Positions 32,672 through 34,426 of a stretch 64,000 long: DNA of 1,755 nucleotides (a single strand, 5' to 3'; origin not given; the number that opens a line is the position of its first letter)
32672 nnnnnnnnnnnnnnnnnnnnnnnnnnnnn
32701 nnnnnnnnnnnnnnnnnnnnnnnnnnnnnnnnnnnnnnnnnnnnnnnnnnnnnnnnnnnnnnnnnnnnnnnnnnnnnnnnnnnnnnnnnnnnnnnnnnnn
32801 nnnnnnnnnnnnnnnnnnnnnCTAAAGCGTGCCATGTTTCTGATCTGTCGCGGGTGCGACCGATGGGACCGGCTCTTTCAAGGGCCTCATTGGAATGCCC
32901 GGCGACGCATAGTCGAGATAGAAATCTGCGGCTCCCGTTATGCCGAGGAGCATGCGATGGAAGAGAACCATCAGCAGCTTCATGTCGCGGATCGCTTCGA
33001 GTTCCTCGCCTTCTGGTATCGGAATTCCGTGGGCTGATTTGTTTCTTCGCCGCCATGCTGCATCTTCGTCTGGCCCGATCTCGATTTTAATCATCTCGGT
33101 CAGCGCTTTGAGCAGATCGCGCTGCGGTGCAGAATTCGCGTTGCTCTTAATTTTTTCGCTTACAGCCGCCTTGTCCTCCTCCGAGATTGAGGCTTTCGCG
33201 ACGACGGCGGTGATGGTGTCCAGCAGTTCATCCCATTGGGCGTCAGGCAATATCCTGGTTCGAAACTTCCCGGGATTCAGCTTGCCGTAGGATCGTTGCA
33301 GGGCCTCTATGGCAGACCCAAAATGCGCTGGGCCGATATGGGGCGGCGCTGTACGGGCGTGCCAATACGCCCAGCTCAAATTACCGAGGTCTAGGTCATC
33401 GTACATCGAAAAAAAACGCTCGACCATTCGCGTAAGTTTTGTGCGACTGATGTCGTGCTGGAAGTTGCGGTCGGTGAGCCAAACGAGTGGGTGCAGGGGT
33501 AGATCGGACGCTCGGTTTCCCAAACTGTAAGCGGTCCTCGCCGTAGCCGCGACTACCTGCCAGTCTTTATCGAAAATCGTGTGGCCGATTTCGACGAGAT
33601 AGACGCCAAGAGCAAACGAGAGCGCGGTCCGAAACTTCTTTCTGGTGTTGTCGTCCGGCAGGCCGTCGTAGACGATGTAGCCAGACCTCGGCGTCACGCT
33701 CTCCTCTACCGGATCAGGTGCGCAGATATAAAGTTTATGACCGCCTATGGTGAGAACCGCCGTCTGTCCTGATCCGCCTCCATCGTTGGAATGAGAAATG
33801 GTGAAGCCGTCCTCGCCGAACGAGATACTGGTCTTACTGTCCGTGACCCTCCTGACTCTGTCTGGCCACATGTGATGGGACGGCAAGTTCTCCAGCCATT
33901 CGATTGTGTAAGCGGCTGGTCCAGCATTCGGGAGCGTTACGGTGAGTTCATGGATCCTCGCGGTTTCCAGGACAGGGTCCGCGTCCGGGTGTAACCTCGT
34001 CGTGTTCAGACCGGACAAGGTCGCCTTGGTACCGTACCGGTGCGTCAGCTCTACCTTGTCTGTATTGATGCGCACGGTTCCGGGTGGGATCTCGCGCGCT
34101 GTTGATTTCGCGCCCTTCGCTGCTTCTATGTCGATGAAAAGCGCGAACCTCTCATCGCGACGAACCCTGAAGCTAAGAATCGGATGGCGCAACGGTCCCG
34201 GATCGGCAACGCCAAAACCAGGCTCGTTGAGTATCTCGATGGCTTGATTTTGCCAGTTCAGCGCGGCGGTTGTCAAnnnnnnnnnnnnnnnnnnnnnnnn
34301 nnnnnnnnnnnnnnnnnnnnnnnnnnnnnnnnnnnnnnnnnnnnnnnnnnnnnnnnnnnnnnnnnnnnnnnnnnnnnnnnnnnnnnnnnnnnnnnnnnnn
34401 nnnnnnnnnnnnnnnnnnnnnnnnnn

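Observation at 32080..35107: Three consecutive, architecturally different HEPN-motif genes: candidate new defence system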

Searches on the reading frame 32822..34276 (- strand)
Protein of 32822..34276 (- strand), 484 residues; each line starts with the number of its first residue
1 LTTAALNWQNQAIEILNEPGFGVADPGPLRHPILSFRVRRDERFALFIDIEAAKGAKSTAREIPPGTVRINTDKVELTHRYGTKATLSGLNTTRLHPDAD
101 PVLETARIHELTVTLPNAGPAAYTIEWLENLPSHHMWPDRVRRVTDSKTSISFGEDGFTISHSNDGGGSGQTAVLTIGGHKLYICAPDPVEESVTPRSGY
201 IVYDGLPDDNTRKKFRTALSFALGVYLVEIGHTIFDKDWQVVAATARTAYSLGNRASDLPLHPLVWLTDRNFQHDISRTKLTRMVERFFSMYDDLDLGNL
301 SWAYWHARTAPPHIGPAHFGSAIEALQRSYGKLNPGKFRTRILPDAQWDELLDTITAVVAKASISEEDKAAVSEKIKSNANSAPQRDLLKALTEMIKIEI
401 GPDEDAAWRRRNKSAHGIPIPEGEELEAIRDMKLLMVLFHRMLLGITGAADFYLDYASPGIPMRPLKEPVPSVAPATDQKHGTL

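Call 4: search_protein_families(library=pfam, proteins=[window:32822-34276:-], max_evalue=1)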
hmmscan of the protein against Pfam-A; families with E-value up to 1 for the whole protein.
window:32822-34276:- (484 aa): 0 families

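Call 5: search_protein_families(library=padloc, proteins=[window:32822-34276:-], max_evalue=1)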
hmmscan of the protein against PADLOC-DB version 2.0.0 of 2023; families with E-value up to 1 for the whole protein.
window:32822-34276:- (484 aa): 0 families

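Call 6: search_protein_families(library=ncbifam, proteins=[window:32822-34276:-], max_evalue=1)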
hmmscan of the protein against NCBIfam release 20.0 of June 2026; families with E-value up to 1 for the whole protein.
window:32822-34276:- (484 aa): 0 families

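Call 7: search_solved_structures(query=window:32822-34276:-, max_evalue=10)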
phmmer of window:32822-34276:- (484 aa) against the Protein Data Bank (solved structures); distinct sequences matched with E-value up to 10: 9.
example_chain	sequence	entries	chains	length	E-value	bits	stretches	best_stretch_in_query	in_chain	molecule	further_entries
9t2f_A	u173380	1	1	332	0.22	13.5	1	262-373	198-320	MYND-type zinc finger-containing chromatin reader ZMYND8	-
5y1z_C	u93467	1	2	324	0.27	13.1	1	262-371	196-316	Protein kinase C-binding protein 1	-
4cos_A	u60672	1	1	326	0.28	13.1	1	262-371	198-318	PROTEIN KINASE C-BINDING PROTEIN 1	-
9t2g_A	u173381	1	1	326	0.28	13.1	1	262-371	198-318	MYND-type zinc finger-containing chromatin reader ZMYND8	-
5b73_A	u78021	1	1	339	0.3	13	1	262-371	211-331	Protein kinase C-binding protein 1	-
8znb_A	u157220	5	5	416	0.61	12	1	95-156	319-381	Glutamate dehydrogenase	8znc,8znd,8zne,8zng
1euz_A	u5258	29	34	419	0.61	12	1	95-156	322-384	GLUTAMATE DEHYDROGENASE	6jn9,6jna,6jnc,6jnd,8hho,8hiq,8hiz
8zmu_A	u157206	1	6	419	0.62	12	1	95-156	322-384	Glutamate dehydrogenase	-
6i0y_z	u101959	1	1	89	2.1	10.3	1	397-457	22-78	Titin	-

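Call 10: find_homologous_proteins(query=window:32822-34276:-)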
Query window:32822-34276:- (484 aa): 210 proteins with E <= 0.001 among 8000 candidates; the best 120 are listed.
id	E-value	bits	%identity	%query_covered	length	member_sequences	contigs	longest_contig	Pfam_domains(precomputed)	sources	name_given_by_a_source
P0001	1.9e-282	955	100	86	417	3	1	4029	-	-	-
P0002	2.8e-255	866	80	97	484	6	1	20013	-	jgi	jgi:hypothetical protein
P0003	1.8e-238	810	74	97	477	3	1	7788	-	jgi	jgi:hypothetical protein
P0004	5.5e-217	739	68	96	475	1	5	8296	-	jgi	jgi:hypothetical protein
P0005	2.1e-208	711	66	97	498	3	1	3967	-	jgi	jgi:hypothetical protein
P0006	1.8e-189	649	62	97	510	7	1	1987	-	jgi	jgi:hypothetical protein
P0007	1.2e-181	623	59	96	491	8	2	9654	-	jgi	jgi:hypothetical protein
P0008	2.9e-176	605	58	98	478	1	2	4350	-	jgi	jgi:hypothetical protein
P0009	5.3e-176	604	59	98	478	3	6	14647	-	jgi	jgi:hypothetical protein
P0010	1.2e-175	603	65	84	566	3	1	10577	PF16363.12,PF05368.20,PF01073.26,PF13460.13,PF01370.28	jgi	jgi:hypothetical protein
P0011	3.6e-174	598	60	96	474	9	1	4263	-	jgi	jgi:hypothetical protein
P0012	4.2e-174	598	57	97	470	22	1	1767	-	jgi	jgi:hypothetical protein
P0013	4.1e-173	595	57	97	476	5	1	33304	-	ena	-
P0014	5.1e-171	588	59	94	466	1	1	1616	-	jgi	jgi:hypothetical protein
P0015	1.1e-170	587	58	94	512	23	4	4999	-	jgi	jgi:hypothetical protein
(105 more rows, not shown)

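Call 13: find_related_loci(query=A1, collection=genome_contigs, flank=8000)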
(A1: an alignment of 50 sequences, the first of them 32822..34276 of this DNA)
Query A1 (484 aa) in genome_contigs; peptide patterns used: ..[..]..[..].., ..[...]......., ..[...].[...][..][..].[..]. (x = any residue, [..] = any of these).
123 stretches matched a pattern; 50 encode a relative of the query (tblastn E <= 1e-3); 48 distinct loci.
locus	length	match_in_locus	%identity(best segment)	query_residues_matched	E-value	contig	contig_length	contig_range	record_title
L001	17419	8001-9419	56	2-477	6e-176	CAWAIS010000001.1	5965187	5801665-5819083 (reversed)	MAG: uncultured Alphaproteobacteria bacterium isolate MFD02579.bin.2.2 genome assembly, contig: contig_1911, whole genom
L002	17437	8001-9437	51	9-479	2e-146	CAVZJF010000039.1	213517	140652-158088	MAG: uncultured Alphaproteobacteria bacterium isolate MFD01138.bin.2.121 genome assembly, contig: contig_57473, whole ge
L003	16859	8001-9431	50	3-472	5e-143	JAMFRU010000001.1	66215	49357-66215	MAG: Acidocella sp. isolate NGEE_A_bin42 k127_5714, whole genome shotgun sequence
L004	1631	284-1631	59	2-453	1e-141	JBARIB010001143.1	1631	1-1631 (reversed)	MAG: Stellaceae bacterium isolate MFD06455_ilm_asm_bin7 k127_204365, whole genome shotgun sequence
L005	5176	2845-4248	47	11-471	3e-124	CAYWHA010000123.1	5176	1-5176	MAG TPA_asm: uncultured Solibacteraceae bacterium isolate binchicken_co3_380 genome assembly, contig: NODE_52849_length_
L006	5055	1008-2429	45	6-473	6e-123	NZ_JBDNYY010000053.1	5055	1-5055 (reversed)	MAG: Gluconobacter sp. isolate WK038_bin.2 NODE_1543_length_5055_cov_176.631200, whole genome shotgun sequence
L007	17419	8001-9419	45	11-477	2e-121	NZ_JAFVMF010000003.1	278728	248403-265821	Acetobacter sacchari strain TBRC 11175 NODE_3_length_278728_cov_489.037790, whole genome shotgun sequence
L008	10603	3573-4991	45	11-477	1e-120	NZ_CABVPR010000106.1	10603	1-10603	Burkholderia dolosa strain LMG 18943, whole genome shotgun sequence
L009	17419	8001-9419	44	11-477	5e-120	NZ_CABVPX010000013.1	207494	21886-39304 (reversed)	Burkholderia arboris isolate LMG 24066, whole genome shotgun sequence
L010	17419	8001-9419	44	11-477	8e-120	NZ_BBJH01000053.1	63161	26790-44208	Paraburkholderia heleia NBRC 101817, whole genome shotgun sequence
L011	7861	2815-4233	45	11-477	2e-119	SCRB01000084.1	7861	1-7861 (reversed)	MAG: Rhizobiaceae bacterium isolate FW021_bin.52 FW021_bin.52-5906-1, whole genome shotgun sequence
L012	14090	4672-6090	45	11-477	6e-119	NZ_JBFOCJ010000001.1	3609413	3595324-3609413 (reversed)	Paraburkholderia sp. B3 contig_1, whole genome shotgun sequence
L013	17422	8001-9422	44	6-472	2e-118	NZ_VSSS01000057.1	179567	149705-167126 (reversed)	Bradyrhizobium rifense strain CTAW71 CTAW71_S1_R1__contig_58, whole genome shotgun sequence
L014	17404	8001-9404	45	11-472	4e-118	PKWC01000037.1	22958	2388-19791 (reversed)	MAG: Alphaproteobacteria bacterium isolate palsa_914 73.20120500_P32.15_contig_14540, whole genome shotgun sequence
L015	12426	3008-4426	44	6-472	2e-117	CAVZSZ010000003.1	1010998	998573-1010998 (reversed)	MAG: uncultured proteobacterium isolate MFD09495.bin.2.84 genome assembly, contig: contig_1608, whole genome shotgun seq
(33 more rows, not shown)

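Call 19: predict_structure(alignment_id=A1)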
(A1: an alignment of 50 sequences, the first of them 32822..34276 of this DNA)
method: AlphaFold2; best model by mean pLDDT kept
length: 484 residues; sequences in the alignment: 50
mean_pLDDT: 87.3   pTM: 0.86
mean pLDDT of the five models: 87.3, 87.2, 87.0, 87.0, 85.7
residues with pLDDT >= 90: 304; 70-90: 129; 50-70: 29; < 50: 22
segments of 3 or more residues with pLDDT < 50: 1-6, 165-167, 192-196, 477-484
pLDDT, mean of each block of 10 residues (from residue 1): 51 93 96 96 92 93 73 94 96 90 96 91 93 85 68 68 57 92 81 61 95 98 94 91 93 81 90 86 98 96 94 92 94 85 89 94 96 87 89 94 94 78 89 97 98 95 96 62 39
secondary structure, 60 per line:
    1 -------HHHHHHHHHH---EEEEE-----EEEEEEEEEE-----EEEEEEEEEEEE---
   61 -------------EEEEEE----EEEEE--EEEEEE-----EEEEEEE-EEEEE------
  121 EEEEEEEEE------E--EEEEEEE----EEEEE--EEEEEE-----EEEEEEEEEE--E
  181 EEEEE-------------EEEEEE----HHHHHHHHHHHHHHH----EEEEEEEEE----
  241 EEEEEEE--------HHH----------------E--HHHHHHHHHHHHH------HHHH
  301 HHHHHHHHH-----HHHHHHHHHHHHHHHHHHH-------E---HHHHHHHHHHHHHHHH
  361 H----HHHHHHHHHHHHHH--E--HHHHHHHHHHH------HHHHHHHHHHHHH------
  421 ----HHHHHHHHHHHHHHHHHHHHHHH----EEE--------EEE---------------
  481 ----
elements in order: H8-17 E21-25 E31-40 E46-57 E74-79 E84-88 E91-96 E102-108 E110-114 E121-129 E139-145 E150-154 E157-162 E168-177 E180-185 E199-204 H209-223 E228-236 E241-247 H278-290 H297-309 H315-333 H345-361 H366-379 H385-395 H402-414 H425-447 E452-454 E463-465

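Call 21: find_encoding_contigs(protein=P0002, flank=8000, max_places=3)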
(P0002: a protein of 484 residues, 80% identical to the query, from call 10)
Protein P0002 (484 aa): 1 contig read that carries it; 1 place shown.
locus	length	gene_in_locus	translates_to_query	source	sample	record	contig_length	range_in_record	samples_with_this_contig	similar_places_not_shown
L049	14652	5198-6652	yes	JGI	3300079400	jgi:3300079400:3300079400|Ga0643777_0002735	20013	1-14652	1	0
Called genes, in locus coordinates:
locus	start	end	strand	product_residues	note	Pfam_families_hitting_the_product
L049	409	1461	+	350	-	PF07183:DUF1403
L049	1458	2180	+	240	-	PF04079:SMC_ScpB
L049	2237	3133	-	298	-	-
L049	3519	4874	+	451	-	-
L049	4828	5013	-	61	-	-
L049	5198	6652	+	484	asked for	-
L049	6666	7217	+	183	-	-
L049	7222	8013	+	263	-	-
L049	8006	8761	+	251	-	-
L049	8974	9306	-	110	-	-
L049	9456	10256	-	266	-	PF12883:DUF3828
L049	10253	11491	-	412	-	PF14082:SduA_C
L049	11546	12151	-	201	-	PF13643:DUF4145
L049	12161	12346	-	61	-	-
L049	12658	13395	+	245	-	-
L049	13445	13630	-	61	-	-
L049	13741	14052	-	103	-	PF01402:RHH_1 (weak), PF03693:ParD_antitoxin (weak)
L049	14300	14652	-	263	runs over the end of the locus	-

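Call 22: fold_search(model_id=the predicted structure, library=pdb)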
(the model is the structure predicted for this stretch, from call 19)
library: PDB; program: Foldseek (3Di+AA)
matches with E <= 10: 535; with E <= 0.001: 0
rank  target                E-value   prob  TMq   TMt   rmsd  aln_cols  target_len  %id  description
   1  8qx8_B                5.1e-02  0.04  0.08  0.06  28.3       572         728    9  Endosomal membrane tethering complex CORVET (released 2024-07-03)
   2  5xbz_A                5.4e-02  0.06  0.10  0.07  23.9       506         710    8  Crystal structure of GH family 81 beta-1,3-glucanase from Rhizomucr miehei complexed with laminaripentaose (released 2018-03-28)
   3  8zqc_A                5.7e-02  0.04  0.08  0.05  31.3       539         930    9  Cryo-EM structure of Cas12X2 with crRNA and Target DNA (released 2025-06-04)
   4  9ki1_4                6.0e-02  0.84  0.10  0.37  11.2       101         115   11  Baseplate structure of Escherichia phage Mu (released 2025-02-12)
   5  5a60                  6.4e-02  0.15  0.16  0.17  22.2       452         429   12  Crystal structure of full-length E. coli ygiF in complex with tripolyphosphate and two magnesium ions (released 2015-08-05)
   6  5xeu_B                8.8e-02  0.69  0.12  0.36   6.3       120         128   11  crystal structure of Hcp2 from Salmonella typhimurium (released 2017-08-16)
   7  7xgb_A                9.8e-02  0.08  0.12  0.11  22.6       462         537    8  Crystal structure of the ctcP from Streptomyces aureofaciens (released 2022-07-20)
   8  7sgz_G                1.2e-01  0.06  0.11  0.14  15.4       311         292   10  Structure of the yeast Rad24-RFC loader bound to DNA and the closed 9-1-1 clamp (released 2022-03-23)
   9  8yun_A                1.5e-01  0.51  0.13  0.34   6.3       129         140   11  The crystal structure of HNBP001-HCP (released 2025-07-02)
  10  6ywe_F                1.5e-01  0.09  0.11  0.19  16.4       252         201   10  The structure of the mitoribosome from Neurospora crassa in the P/E tRNA bound state (released 2020-11-11)
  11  6ubt_A                1.6e-01  0.04  0.08  0.10  29.6       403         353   10  Full length Glycine receptor reconstituted in lipid nanodisc in Gly-bound desensitized conformation (released 2020-07-29)
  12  4k3a_B                1.7e-01  0.02  0.07  0.05  25.1       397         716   11  The structure of a glycoside hydrolase family 81 endo-[beta]-1,3-glucanase (released 2013-10-02)
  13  3q01_A                2.0e-01  0.07  0.10  0.16  20.8       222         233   10  An induced fit mechanism regulates p53 DNA binding kinetics to confer sequence specificity (released 2011-05-11)
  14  5xc2_C                2.0e-01  0.03  0.08  0.06  24.6       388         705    9  Crystal structure of GH family 81 beta-1,3-glucanase from Rhizomucr miehei complexed with laminarihexaose (released 2018-03-28)
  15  9khy_A                2.1e-01  0.54  0.10  0.35  11.2       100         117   11  Terminator and trunk structure of Escherichia phage Mu (released 2025-02-12)
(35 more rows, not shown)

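Call 28: search_protein_families(library=pfam, proteins=[L049:6666-7217:+, L049:7222-8013:+, L049:8006-8761:+, L049:3519-4874:+, L049:2237-3133:-], max_evalue=0.1)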
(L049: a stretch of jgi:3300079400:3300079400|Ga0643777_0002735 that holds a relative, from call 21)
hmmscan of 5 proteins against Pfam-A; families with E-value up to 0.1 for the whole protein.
L049:6666-7217:+ (183 aa): 0 families

L049:7222-8013:+ (263 aa): 4 families
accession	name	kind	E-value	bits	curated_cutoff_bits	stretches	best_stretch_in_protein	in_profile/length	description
PF18731.6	HEPN_Swt1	-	0.00082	20.1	27.5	1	207-243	76-112/115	Swt1-like HEPN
PF06207.16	DUF1002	-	0.045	13.8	26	0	195-247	135-189/220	Protein of unknown function (DUF1002)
PF04246.17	RseC_MucC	-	0.059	13.7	24.4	1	20-75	66-118/130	Positive regulator of sigma(E), RseC/MucC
PF18735.6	HEPN_RiboL-PSP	-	0.094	13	28.4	0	203-243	143-183/191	RiboL-PSP-HEPN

L049:8006-8761:+ (251 aa): 0 families

L049:3519-4874:+ (451 aa): 0 families

L049:2237-3133:- (298 aa): 2 families
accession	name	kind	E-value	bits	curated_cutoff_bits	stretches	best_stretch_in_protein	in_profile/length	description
PF18928.5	DUF5677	-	0.014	15.9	27.1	0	98-207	4-114/166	Family of unknown function (DUF5677)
PF06769.20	YoeB_toxin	-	0.055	13.9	27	0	44-77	42-75/80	YoeB-like toxin of bacterial type II toxin-antitoxin system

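Call 34: find_encoding_contigs(protein=P0010, flank=6000, max_places=2)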
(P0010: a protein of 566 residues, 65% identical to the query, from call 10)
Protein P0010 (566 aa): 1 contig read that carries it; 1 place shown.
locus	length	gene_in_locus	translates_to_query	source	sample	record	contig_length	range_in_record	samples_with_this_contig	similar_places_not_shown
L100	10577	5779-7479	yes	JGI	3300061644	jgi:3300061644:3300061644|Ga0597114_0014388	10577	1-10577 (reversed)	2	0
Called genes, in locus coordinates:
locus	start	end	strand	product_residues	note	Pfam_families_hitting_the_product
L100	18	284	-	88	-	-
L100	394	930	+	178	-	-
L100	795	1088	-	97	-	-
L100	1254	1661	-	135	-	PF09996:DUF2237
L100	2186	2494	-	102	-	PF01568:Molydop_binding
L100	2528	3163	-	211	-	PF00384:Molybdopterin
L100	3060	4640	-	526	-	PF04879:Molybdop_Fe4S4 (weak), PF00384:Molybdopterin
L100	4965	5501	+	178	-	-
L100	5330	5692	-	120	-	-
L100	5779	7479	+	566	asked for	PF01073:3Beta_HSD, PF01370:Epimerase, PF05368:NmrA, PF13460:NAD_binding_10, PF16363:GDP_Man_Dehyd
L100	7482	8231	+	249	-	-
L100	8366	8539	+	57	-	-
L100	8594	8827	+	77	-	-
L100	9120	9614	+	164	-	-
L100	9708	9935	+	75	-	PF00149:Metallophos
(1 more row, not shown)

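Call 35: find_encoding_contigs(protein=P0003, flank=6000, max_places=2)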
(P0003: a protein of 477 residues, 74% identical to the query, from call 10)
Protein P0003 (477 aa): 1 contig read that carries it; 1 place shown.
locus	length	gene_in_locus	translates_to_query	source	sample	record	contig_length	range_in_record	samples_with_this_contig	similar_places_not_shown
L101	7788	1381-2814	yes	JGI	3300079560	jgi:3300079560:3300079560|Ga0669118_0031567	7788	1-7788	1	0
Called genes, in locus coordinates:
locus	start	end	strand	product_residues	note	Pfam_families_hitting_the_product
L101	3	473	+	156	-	?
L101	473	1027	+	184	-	PF13207:AAA_17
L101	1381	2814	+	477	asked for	-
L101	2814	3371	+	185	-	-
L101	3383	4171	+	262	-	-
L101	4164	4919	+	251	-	-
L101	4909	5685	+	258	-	-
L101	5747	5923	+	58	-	-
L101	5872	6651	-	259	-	-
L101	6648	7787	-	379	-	?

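Call 45: search_solved_structures(query=A1, max_evalue=10)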
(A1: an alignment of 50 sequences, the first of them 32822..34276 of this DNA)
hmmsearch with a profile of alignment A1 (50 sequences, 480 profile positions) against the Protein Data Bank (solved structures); distinct sequences matched with E-value up to 10: 164 (the best 60 are shown).
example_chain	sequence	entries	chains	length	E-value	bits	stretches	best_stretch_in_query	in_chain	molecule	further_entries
9tgo_A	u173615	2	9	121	0.0094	18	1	122-195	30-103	Z22-VH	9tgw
9c2h_B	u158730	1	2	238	0.025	16.6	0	122-193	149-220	Antibody Fab NP3-B4 Heavy Chain (variable region)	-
6p95_D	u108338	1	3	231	0.026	16.6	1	123-196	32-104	FAB Antibody heavy chain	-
8wqw_B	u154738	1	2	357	0.038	16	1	108-196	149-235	bsAb3 Fab-heavy chain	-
9wrn_H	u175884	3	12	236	0.041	15.9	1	122-195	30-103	cZ22-Fab heavy chain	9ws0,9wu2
7lxx_H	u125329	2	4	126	0.051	15.6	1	122-194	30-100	S2L28 Fab Heavy Chain variable region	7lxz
7sbd_H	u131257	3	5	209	0.057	15.5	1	122-193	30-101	Fab/IgE Heavy chain | Heavy Chain Antibody IgE/Fab anti-profilin Hev b 8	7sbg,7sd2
2hkf_H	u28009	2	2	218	0.068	15.2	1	117-207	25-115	Immunoglobulin Heavy chain Fab fragment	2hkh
5vk2_D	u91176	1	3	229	0.069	15.2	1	121-196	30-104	Fab 37.7H heavy chain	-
7kew_G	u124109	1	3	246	0.093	14.8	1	82-193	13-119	BDBV-43 Fab heavy chain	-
3cxd_H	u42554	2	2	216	0.11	14.5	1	122-193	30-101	Fab fragment of anti-osteopontin antibody 23C3, Heavy chain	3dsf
7ua2_H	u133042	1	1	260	0.12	14.4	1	119-192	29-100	230AL-18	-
4qww_D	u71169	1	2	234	0.13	14.3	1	122-194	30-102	Fab410 antibody heavy chain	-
7kr5_H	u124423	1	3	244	0.14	14.2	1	122-194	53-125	19B5 Fab heavy chain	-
6p9h_C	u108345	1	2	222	0.15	14.1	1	121-198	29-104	Human anti staphylococcus aureus antibody STAU-281 Fab heavy chain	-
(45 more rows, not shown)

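Call 64: search_protein_families(library=pfam, alignment_id=A1, max_evalue=0.1)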
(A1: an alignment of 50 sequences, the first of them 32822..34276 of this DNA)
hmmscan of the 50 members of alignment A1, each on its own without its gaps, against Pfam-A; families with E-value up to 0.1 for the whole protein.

A. member 1, window:32822-34276:- (484 aa): 0 families

B. families by the number of members that match (of 50 scanned): 10 families
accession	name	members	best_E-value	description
PF18739.6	HEPN_Apea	2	0.01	Apea-like HEPN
PF01315.27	Ald_Xan_dh_C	1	0.0061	Aldehyde oxidase and xanthine dehydrogenase, a/b hammerhead domain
PF25348.1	PH_CAYP2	1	0.0084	Calcyphosin-2 PH domain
PF05002.20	SGS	1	0.05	SGS domain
PF24471.1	KH_DEAH11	1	0.051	DEAH11-like, KH-domain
PF23664.1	Ig_Pom152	1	0.054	Nucleoporin pom152-like, immunoglobulin-like domain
PF19994.4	GASH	1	0.063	GTPase-associated system helical domain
PF14352.11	DUF4402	1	0.081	Domain of unknown function (DUF4402)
PF18735.6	HEPN_RiboL-PSP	1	0.091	RiboL-PSP-HEPN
PF03313.21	SDH_alpha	1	0.097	Serine dehydratase alpha chain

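Call 68: search_protein_families(library=pfam, alignment_id=A4, max_evalue=0.00001)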
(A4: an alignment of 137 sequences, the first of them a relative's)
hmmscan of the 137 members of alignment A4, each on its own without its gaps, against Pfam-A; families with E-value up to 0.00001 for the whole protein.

A. member 1, L001:7583-7933:+ (116 aa): 0 families

B. families by the number of members that match (of 137 scanned): 100 families (the first 25 are shown)
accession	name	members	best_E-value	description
PF04851.21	ResIII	4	1.5e-37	Type III restriction enzyme, res subunit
PF00270.35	DEAD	4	2.4e-23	DEAD/DEAH box helicase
PF00271.37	Helicase_C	4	1e-09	Helicase conserved C-terminal domain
PF00583.31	Acetyltransf_1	3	9.1e-10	Acetyltransferase (GNAT) family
PF13673.13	Acetyltransf_10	3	4.1e-07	Acetyltransferase (GNAT) domain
PF13508.13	Acetyltransf_7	3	2e-06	Acetyltransferase (GNAT) domain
PF00106.31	adh_short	2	1e-56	short chain dehydrogenase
PF08463.15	EcoEI_R_C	2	4.8e-32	EcoEI R protein C-terminal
PF05368.20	NmrA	2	2.2e-27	NmrA-like family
PF08681.18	TacA1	2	5.2e-26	Antitoxin TacA 1-like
PF01850.27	PIN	2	1e-20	PIN domain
PF08808.17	RES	2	9.2e-18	RES domain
PF18766.7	SWI2_SNF2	2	1e-16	SWI2/SNF2 ATPase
PF12840.13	HTH_20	2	2.5e-12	Helix-turn-helix domain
PF13365.12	Trypsin_2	2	8.2e-12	Trypsin-like peptidase domain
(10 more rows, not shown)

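Call 69: search_protein_families(library=padloc, alignment_id=A4, max_evalue=0.00001)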
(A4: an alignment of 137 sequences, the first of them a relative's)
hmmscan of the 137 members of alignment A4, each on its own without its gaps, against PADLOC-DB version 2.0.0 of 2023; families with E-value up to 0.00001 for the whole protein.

A. member 1, L001:7583-7933:+ (116 aa): 0 families

B. families by the number of members that match (of 137 scanned): 361 families (the first 25 are shown)
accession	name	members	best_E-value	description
PDLC02707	PbeA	3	2.1e-26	PbeA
PDLC02704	PbeA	3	9.4e-24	PbeA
PDLC02706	PbeA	3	3e-13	PbeA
PDLC02703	PbeA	3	2.3e-08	PbeA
PDLC01439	typeIV_DinG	3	2.4e-08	CAS-IV-A; associated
PDLC03597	REase_MTase_IIG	2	0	Type IIG restriction enzyme-methyltransferase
PDLC03051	REase_MTase_I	2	1.2e-278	Type I restriction enzyme-methyltransferase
PDLC03049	REase_I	2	2.1e-222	Type I restriction enzyme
PDLC03047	REase_I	2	1.1e-39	Type I restriction enzyme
PDLC03042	REase_I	2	7.4e-32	Type I restriction enzyme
PDLC03050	REase_I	2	2.5e-29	Type I restriction enzyme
PDLC03659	mREase_IV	2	9e-19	Type IV methyl-directed restriction enzyme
PDLC03658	mREase_IV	2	3.1e-14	Type IV methyl-directed restriction enzyme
PDLC02705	PbeA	2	6.5e-12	PbeA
PDLC02960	RT-Protease_XI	2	8.6e-10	single gene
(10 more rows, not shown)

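Call 93: search_dna_similar(query=window:32822-34276:-, collection=plasmids, mode=protein, max_rows=15)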
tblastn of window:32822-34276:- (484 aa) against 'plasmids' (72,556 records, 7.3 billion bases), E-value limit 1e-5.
Records with a match: 2; places in all: 2; records where one place covers at least 80% of the query: 2.
Best place of each record, by identity: <60% 2.
By first word of the organism name: Komagataeibacter 1; Cupriavidus 1.
By predicted mobility (MOB-suite, as given by PLSDB): conjugative 1; mobilizable 1.
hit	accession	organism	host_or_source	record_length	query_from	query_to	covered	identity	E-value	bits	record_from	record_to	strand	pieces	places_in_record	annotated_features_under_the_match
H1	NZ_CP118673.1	Komagataeibacter nataicola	mixed culture,Kombucha tea culture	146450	11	473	96%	44.7%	1e-112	373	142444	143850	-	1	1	hypothetical protein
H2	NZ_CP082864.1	Cupriavidus pauculus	-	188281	15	468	94%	33.3%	4e-68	244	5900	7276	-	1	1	hypothetical protein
